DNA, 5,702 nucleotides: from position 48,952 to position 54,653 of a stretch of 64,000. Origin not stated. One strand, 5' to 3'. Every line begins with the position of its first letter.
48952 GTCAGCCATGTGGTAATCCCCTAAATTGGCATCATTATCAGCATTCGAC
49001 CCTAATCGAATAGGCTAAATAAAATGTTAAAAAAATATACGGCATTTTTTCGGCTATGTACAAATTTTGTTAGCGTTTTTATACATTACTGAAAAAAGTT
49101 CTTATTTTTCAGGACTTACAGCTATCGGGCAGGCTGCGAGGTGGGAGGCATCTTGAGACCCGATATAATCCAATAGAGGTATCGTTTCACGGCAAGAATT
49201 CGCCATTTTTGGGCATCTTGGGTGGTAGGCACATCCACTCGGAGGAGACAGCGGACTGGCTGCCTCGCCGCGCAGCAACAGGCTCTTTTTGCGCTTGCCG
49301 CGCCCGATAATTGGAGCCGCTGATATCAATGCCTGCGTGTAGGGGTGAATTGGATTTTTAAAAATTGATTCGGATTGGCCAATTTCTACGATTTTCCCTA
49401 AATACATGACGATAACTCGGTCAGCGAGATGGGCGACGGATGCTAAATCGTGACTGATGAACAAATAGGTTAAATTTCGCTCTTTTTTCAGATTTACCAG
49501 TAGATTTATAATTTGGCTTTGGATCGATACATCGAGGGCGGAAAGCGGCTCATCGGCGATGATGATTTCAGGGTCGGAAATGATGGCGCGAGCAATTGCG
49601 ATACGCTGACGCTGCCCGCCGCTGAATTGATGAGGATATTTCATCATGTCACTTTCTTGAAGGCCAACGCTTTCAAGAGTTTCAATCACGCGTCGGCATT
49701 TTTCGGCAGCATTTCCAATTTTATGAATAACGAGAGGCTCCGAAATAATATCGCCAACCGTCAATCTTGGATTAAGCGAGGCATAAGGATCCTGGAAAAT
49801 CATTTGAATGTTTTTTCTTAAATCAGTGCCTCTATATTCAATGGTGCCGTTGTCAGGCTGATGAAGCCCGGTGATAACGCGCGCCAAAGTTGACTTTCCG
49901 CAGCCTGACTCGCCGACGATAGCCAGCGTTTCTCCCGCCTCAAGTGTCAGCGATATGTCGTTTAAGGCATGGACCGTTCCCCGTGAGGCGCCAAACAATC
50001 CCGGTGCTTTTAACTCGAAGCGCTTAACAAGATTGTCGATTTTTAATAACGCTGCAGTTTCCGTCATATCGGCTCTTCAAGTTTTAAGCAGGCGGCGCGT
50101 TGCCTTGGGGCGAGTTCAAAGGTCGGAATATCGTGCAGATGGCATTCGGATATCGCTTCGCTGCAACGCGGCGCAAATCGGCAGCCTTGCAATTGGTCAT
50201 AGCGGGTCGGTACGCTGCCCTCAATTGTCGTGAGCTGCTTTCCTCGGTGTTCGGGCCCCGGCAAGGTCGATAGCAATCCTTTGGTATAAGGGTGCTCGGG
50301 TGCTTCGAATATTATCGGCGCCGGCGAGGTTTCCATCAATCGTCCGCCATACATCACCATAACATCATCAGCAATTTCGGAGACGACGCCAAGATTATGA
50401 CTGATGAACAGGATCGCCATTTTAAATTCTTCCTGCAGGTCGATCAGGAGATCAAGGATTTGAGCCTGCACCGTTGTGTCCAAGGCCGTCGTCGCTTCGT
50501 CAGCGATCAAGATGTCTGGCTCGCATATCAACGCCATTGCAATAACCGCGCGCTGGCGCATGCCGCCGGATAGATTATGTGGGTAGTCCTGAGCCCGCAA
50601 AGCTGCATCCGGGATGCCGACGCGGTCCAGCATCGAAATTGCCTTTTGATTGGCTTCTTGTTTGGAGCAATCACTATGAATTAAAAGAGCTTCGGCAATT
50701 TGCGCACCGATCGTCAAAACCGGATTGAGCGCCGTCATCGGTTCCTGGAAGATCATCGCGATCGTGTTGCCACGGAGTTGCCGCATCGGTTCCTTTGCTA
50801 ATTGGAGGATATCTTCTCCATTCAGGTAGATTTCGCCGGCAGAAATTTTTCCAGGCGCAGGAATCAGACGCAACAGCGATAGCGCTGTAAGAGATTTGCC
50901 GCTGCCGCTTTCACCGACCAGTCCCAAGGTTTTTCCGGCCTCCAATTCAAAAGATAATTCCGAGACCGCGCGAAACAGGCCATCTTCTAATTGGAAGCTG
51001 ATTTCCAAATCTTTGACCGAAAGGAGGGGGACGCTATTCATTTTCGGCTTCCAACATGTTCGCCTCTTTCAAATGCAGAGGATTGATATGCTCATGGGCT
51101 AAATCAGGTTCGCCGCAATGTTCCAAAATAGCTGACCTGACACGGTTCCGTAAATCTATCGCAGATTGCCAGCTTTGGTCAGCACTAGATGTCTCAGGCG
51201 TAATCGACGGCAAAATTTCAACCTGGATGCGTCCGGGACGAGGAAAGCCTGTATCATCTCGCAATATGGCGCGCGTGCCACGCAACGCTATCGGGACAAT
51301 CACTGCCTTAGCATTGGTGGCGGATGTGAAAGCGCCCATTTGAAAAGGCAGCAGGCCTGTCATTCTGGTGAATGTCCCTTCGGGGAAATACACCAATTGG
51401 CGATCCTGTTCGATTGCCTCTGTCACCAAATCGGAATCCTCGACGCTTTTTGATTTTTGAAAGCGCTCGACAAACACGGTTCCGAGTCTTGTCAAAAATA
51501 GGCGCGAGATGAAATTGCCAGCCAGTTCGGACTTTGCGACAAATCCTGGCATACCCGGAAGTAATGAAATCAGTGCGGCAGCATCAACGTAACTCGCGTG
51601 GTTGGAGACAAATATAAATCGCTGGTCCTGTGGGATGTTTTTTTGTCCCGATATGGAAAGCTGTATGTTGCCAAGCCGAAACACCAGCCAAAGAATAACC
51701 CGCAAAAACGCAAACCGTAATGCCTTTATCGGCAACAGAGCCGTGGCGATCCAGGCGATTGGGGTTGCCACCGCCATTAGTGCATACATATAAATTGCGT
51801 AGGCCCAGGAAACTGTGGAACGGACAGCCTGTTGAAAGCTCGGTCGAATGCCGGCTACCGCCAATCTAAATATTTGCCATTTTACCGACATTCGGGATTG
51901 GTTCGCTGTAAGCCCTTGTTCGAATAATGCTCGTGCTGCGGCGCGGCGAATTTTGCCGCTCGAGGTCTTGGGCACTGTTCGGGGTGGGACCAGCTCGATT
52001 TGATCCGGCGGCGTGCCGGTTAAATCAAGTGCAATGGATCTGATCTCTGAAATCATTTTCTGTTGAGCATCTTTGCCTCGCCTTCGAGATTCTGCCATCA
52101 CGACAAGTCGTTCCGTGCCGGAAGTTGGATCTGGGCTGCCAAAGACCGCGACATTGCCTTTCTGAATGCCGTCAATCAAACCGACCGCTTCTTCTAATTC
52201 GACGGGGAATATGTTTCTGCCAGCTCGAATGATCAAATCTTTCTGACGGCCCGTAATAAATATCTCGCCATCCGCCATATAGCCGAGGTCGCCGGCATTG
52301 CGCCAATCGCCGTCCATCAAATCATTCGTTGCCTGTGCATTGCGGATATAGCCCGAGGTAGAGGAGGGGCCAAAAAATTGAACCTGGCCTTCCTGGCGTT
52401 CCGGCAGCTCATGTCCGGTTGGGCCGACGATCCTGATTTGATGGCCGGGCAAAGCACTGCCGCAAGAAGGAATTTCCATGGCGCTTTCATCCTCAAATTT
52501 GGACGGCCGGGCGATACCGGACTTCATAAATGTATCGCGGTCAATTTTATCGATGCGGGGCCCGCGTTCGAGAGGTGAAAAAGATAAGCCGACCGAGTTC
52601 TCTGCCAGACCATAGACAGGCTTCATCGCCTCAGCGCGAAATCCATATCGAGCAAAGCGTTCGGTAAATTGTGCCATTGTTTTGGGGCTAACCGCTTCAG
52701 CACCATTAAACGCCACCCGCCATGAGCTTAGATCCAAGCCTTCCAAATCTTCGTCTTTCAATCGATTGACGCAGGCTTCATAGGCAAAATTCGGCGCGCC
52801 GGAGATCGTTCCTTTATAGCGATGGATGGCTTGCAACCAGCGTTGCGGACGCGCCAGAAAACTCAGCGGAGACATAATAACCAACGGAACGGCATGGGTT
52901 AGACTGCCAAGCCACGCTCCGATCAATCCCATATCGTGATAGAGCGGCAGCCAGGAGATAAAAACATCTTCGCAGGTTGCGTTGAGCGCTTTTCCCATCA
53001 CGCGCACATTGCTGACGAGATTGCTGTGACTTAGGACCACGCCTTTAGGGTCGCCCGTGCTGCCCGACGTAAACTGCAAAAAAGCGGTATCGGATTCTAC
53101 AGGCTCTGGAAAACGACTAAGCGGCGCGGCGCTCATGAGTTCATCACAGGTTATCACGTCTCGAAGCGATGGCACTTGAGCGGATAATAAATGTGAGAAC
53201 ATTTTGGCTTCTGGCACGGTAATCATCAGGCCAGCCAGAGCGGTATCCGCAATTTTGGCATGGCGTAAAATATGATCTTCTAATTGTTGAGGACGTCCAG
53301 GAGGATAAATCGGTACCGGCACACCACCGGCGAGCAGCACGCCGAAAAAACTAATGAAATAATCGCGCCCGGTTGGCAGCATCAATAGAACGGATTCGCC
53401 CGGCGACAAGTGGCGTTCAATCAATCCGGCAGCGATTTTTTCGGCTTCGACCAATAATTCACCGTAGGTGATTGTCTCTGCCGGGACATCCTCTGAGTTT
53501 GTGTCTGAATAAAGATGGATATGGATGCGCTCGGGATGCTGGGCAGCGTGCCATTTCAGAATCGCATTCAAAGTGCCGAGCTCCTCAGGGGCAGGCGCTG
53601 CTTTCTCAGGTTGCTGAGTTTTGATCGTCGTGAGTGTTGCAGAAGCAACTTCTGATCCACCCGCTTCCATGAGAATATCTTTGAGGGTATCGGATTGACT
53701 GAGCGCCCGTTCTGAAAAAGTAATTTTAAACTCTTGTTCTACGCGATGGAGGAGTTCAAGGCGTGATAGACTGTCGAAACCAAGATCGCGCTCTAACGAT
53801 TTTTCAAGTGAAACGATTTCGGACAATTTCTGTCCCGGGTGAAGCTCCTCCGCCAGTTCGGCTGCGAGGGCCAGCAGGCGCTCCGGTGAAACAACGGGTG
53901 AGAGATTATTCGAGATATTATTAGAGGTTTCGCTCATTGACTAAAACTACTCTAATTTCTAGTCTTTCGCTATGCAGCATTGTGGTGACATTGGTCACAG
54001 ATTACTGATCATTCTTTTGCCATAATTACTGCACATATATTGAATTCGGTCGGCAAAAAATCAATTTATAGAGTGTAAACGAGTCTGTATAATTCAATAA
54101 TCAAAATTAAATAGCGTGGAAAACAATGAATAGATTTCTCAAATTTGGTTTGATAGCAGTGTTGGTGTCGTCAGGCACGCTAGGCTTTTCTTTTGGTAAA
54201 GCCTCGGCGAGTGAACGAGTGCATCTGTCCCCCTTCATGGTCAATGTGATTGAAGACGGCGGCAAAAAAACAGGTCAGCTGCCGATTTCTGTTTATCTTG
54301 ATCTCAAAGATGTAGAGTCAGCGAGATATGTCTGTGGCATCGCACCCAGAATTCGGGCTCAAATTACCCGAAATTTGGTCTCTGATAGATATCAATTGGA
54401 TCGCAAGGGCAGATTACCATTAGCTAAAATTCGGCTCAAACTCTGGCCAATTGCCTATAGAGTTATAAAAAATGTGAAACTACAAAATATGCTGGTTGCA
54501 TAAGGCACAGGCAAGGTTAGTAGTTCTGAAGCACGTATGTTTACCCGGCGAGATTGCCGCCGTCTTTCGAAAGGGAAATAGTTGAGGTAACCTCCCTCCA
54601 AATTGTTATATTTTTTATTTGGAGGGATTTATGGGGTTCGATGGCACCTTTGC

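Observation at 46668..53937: The Aas-like fusion overlaps the ATPases of a scrambled Opp/Dpp-type ABC system (possible ABC-based counterpart of LplT-Aas)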

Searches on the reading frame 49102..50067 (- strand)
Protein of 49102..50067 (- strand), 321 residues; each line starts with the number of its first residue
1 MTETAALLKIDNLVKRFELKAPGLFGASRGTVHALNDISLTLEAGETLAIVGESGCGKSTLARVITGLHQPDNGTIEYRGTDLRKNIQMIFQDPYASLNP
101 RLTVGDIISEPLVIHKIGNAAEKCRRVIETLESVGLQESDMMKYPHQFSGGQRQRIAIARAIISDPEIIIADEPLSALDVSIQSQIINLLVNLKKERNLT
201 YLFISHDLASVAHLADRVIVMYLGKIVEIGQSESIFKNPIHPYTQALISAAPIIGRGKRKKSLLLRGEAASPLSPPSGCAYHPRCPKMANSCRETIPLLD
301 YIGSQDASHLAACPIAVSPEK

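Call 3: search_protein_families(library=pfam, proteins=[window:49102-50067:-])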
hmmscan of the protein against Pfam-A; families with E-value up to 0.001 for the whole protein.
window:49102-50067:- (321 aa): 3 families
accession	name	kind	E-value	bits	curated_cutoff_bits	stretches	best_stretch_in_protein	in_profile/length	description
PF00005.33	ABC_tran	-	1.6e-36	126.4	25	1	35-175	1-136/137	ABC transporter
PF08352.17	oligo_HPY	-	2.8e-18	66.5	27.1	1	227-292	1-65/65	Oligopeptide/dipeptide transporter, C-terminal region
PF13304.12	AAA_21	-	4.3e-05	24.2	27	0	145-209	235-301/304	AAA domain, putative AbiEii toxin, Type IV TA system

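Call 17: search_protein_families(library=ncbifam, proteins=[window:49102-50067:-], max_evalue=0.00001)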
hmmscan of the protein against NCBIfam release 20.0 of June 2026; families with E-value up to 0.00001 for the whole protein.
window:49102-50067:- (321 aa): 189 families (the best 25 are shown)
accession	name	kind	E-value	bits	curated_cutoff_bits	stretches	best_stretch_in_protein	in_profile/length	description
NF008453.0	PRK11308.1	subfamily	2e-115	385.6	408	1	3-306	8-320/334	dipeptide ABC transporter ATP-binding protein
NF011659.0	PRK15079.1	equivalog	2e-101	339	540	1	3-307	7-326/334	murein tripeptide/oligopeptide ABC transporter ATP binding protein OppF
NF043071.1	DppF_dipep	equivalog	2.7e-100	336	660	1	3-306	9-321/331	dipeptide ABC transporter ATP-binding subunit DppF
NF007613.0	PRK10261.1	equivalog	9e-87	291.9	1077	1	3-266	309-583/623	glutathione ABC transporter ATP-binding protein GsiA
NF043078.1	MMSYN1_0168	equivalog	1.5e-77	261.7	800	3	123-253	469-599/649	oligopeptide ABC transporter ATP-binding protein OppF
NF008246.0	PRK11022.1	equivalog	1e-71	241.7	541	1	24-305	12-310/326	dipeptide ABC transporter ATP-binding protein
NF007010.1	PRK09473.1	subfamily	8.5e-71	238.3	575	1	25-304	11-305/318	oligopeptide ABC transporter ATP-binding protein OppD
TIGR02769.1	nickel_nikE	equivalog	1.4e-69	234.5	332.55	1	7-233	2-236/265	nickel import ATP-binding protein NikE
NF011713.0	PRK15134.1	equivalog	6.8e-68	229.5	834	1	3-249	271-527/529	microcin C ABC transporter ATP-binding protein YejF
NF043079.1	MMSYN1_0167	equivalog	1.6e-66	225.3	740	2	85-256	306-479/561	oligopeptide ABC transporter ATP-binding protein OppD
NF007739.0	PRK10419.1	subfamily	2.1e-65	220.9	354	1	6-233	2-240/268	nickel ABC transporter ATP-binding protein NikE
NF011692.0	PRK15112.1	equivalog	2.4e-62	211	452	1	6-250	4-253/269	putrescine export ABC transporter ATP-binding protein SapF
TIGR02770.1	nickel_nikD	equivalog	1.8e-54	184.6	318.7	1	36-250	3-228/230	nickel import ATP-binding protein NikD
NF047578.1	opine_ATP_CntD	equivalog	6.9e-54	182.9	380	1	35-251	20-253/266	staphylopine uptake ABC transporter ATP-binding protein CntD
NF047576.1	opine_ATP_CntF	equivalog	7.1e-54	182.8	385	1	35-251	20-253/264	staphylopine uptake ABC transporter ATP-binding protein CntF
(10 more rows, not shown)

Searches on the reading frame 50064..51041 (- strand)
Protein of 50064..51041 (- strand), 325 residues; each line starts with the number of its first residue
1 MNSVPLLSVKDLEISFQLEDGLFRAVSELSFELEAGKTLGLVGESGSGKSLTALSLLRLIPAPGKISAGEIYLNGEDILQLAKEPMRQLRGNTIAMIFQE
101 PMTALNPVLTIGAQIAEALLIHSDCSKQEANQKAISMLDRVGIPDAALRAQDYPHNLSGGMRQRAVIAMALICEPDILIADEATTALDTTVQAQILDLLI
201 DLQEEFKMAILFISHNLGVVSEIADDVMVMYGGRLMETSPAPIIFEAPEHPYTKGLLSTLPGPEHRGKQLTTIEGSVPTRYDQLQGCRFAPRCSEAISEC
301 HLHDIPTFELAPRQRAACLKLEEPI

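Call 3: search_protein_families(library=pfam, proteins=[window:50064-51041:-])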
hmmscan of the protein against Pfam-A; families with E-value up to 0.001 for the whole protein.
window:50064-51041:- (325 aa): 2 families
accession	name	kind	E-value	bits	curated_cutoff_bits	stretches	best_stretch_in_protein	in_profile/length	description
PF00005.33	ABC_tran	-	1.8e-28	100.3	25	1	27-185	2-137/137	ABC transporter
PF08352.17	oligo_HPY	-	2.4e-17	63.5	27.1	1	236-300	1-65/65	Oligopeptide/dipeptide transporter, C-terminal region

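Call 17: search_protein_families(library=ncbifam, proteins=[window:50064-51041:-], max_evalue=0.00001)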
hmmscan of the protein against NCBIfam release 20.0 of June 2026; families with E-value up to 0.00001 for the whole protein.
window:50064-51041:- (325 aa): 181 families (the best 25 are shown)
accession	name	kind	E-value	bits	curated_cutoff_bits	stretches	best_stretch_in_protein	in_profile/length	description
NF007010.1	PRK09473.1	subfamily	3.2e-105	351.4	575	1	6-321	1-314/318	oligopeptide ABC transporter ATP-binding protein OppD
NF008246.0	PRK11022.1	equivalog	2.1e-101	339.3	541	1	6-315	3-312/326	dipeptide ABC transporter ATP-binding protein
NF043079.1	MMSYN1_0167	equivalog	2.9e-100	336.7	740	2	82-314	296-528/561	oligopeptide ABC transporter ATP-binding protein OppD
NF011713.0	PRK15134.1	equivalog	9.6e-93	311.6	834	1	4-261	3-261/529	microcin C ABC transporter ATP-binding protein YejF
NF007613.0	PRK10261.1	equivalog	4e-90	303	1077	1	3-261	9-273/623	glutathione ABC transporter ATP-binding protein GsiA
NF008453.0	PRK11308.1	subfamily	8.7e-87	291.4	408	1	4-323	10-328/334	dipeptide ABC transporter ATP-binding protein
NF047576.1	opine_ATP_CntF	equivalog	2.7e-75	253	385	1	6-259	2-252/264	staphylopine uptake ABC transporter ATP-binding protein CntF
NF047578.1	opine_ATP_CntD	equivalog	7e-75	251.7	380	1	6-259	2-252/266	staphylopine uptake ABC transporter ATP-binding protein CntD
NF043071.1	DppF_dipep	equivalog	7.9e-74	249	660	1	5-322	12-328/331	dipeptide ABC transporter ATP-binding subunit DppF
TIGR02770.1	nickel_nikD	equivalog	7.9e-74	247.9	318.7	1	26-258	2-227/230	nickel import ATP-binding protein NikD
NF011659.0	PRK15079.1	equivalog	4.9e-73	245.7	540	1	8-322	13-332/334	murein tripeptide/oligopeptide ABC transporter ATP binding protein OppF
NF011674.0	PRK15093.1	equivalog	5.8e-61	206.4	627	1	4-301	1-306/330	putrescine export ABC transporter ATP-binding protein SapD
NF043078.1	MMSYN1_0168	equivalog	1.9e-52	178.8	800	2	136-266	475-603/649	oligopeptide ABC transporter ATP-binding protein OppF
TIGR02769.1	nickel_nikE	equivalog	3.6e-49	167.6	332.55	1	25-258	26-251/265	nickel import ATP-binding protein NikE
NF007739.0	PRK10419.1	subfamily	8.2e-46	156.7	354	1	24-240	26-235/268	nickel ABC transporter ATP-binding protein NikE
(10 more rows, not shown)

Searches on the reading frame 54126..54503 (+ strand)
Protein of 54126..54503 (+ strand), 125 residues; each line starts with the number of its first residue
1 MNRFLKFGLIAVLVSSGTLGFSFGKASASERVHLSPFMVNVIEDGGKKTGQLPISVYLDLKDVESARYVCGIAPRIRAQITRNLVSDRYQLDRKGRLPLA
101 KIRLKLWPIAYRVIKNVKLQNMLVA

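Call 4: search_protein_families(library=pfam, proteins=[window:54126-54503:+])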
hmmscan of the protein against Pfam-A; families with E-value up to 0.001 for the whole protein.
window:54126-54503:+ (125 aa): 0 families

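Call 39: search_solved_structures(query=A2, max_evalue=10)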
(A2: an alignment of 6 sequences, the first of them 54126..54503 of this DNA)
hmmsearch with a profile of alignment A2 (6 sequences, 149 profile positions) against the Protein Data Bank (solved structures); distinct sequences matched with E-value up to 10: 0.

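Call 40: search_protein_families(library=pfam, proteins=[window:54126-54503:+], max_evalue=1)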
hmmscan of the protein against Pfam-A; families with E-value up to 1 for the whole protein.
window:54126-54503:+ (125 aa): 1 family
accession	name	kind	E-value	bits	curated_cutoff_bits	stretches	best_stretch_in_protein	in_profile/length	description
PF04256.18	DUF434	-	0.06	13.4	27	1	82-101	23-42/56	Protein of unknown function (DUF434)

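Call 64: find_homologous_proteins(query=A2, max_evalue=0.001)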
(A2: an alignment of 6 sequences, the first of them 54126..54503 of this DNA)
Query A2 (6 sequences) (125 aa, profile of the alignment): 41 proteins with E <= 0.001 among 7208 candidates.
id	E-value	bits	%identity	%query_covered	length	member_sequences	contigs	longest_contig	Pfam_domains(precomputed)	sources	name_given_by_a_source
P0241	1.8e-62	228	60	100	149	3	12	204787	-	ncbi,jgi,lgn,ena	-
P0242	4.2e-61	223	99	100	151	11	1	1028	-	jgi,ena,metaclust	metaclust:\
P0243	7.2e-60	219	32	67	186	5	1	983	-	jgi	jgi:hypothetical protein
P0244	2.4e-57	211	29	81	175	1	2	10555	-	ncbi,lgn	-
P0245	2.8e-53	198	56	99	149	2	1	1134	-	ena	-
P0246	4.8e-52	194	55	88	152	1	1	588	-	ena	-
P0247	1.7e-51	192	51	100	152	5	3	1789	-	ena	-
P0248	2.6e-51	191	52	99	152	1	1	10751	-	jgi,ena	jgi:hypothetical protein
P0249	2.6e-50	188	54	96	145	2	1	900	-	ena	-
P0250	7.0e-50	187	52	99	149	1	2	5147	-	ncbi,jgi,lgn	-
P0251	4.8e-49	184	31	72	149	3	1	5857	-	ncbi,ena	-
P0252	2.3e-47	179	33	58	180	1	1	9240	-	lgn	-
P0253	3.0e-47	178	35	58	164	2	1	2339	-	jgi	-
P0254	6.7e-46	174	56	78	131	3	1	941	-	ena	-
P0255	1.1e-45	173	35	72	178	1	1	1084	-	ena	-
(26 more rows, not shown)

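Call 70: predict_structure(alignment_id=A3)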
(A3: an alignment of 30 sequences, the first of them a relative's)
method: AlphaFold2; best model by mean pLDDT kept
length: 151 residues; sequences in the alignment: 30
mean_pLDDT: 85.3   pTM: 0.75
mean pLDDT of the five models: 85.3, 84.9, 83.5, 83.2, 82.7
residues with pLDDT >= 90: 102; 70-90: 20; 50-70: 14; < 50: 15
segments of 3 or more residues with pLDDT < 50: 1-3, 16-24
pLDDT, mean of each block of 10 residues (from residue 1): 49 49 61 96 88 97 95 96 95 95 97 95 94 89 86 55
secondary structure, 60 per line:
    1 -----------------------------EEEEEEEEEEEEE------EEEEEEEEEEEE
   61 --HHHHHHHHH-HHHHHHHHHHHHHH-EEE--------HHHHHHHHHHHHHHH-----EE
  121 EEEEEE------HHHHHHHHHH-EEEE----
elements in order: E30-42 E49-60 H63-71 H73-86 E88-90 H99-113 E119-126 H133-142 E144-147

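Call 72: fold_search(model_id=the predicted structure, library=pdb)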
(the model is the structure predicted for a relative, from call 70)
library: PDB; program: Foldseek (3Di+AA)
matches with E <= 10: 327; with E <= 0.001: 0
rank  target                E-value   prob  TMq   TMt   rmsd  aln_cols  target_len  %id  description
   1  9hmf_O                1.8e-02  0.99  0.39  0.57   6.7       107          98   20  Periplasmic scaffold of the Campylobacter jejuni flagellar motor (alpha carbon trace) (released 2024-12-25)
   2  6ahp_A                2.1e-02  0.97  0.41  0.53   6.1       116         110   15  Structure of the 58-167 fragment of FliL (released 2019-03-06)
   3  7sgn_C                2.2e-02  1.00  0.45  0.60   3.5        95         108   18  Crystal structure of periplasmic domain of Helicobacter pylori FliL (residues 81 to 183) (crystal form A) (released 2022-03-23)
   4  7sgn_E                2.7e-02  0.95  0.35  0.49   6.1       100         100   19  Crystal structure of periplasmic domain of Helicobacter pylori FliL (residues 81 to 183) (crystal form A) (released 2022-03-23)
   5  7su8_B                3.0e-02  0.94  0.40  0.50   9.7       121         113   10  DIHYDRONEOPTERIN ALDOLASE (DHNA) FROM YERSINIA PESTIS with alkylated Cys50 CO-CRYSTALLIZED with 7,8-dihydroneopterin (released 2022-12-28)
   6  7sgn_G                3.2e-02  0.92  0.35  0.48   6.3       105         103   19  Crystal structure of periplasmic domain of Helicobacter pylori FliL (residues 81 to 183) (crystal form A) (released 2022-03-23)
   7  7su6_C                3.5e-02  0.93  0.40  0.48  10.2       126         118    9  DIHYDRONEOPTERIN ALDOLASE (DHNA) Lys98Ala FROM YERSINIA PESTIS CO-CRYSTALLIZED with 7,8-dihydroneopterin (released 2022-12-28)
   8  6ahq_N                3.7e-02  0.97  0.42  0.56   6.0       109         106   13  Structure of the 40-167 fragment of FliL (released 2019-03-06)
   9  7sgn_I                3.7e-02  0.94  0.36  0.50   5.7       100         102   18  Crystal structure of periplasmic domain of Helicobacter pylori FliL (residues 81 to 183) (crystal form A) (released 2022-03-23)
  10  7sgn_A                5.0e-02  0.91  0.36  0.50   6.1       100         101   19  Crystal structure of periplasmic domain of Helicobacter pylori FliL (residues 81 to 183) (crystal form A) (released 2022-03-23)
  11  7su7_D                5.0e-02  0.91  0.41  0.49   9.7       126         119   10  Dihydroneopterin aldolase (DHNA) from Yersinia pestis co-crystallized with product (released 2022-12-28)
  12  3o1k_B                5.4e-02  0.89  0.39  0.48   7.2       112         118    6  Crystal structure of putative dihydroneopterin aldolase (FolB) from Vibrio cholerae O1 biovar El Tor str. N16961 (released 2010-09-08)
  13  1b9l_A                6.5e-02  0.82  0.37  0.45  11.9       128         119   10  7,8-DIHYDRONEOPTERIN TRIPHOSPHATE EPIMERASE (released 2000-02-18)
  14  3qna_A                8.3e-02  0.41  0.28  0.34   8.9       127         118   10  Crystal structure of a 6-pyruvoyltetrahydropterin synthase homologue from Esherichia coli complexed sepiapterin (released 2011-12-07)
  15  4aey                  9.4e-02  0.63  0.33  0.43  11.3       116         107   10  Crystal structure of FolX from Pseudomonas aeruginosa (released 2012-03-21)
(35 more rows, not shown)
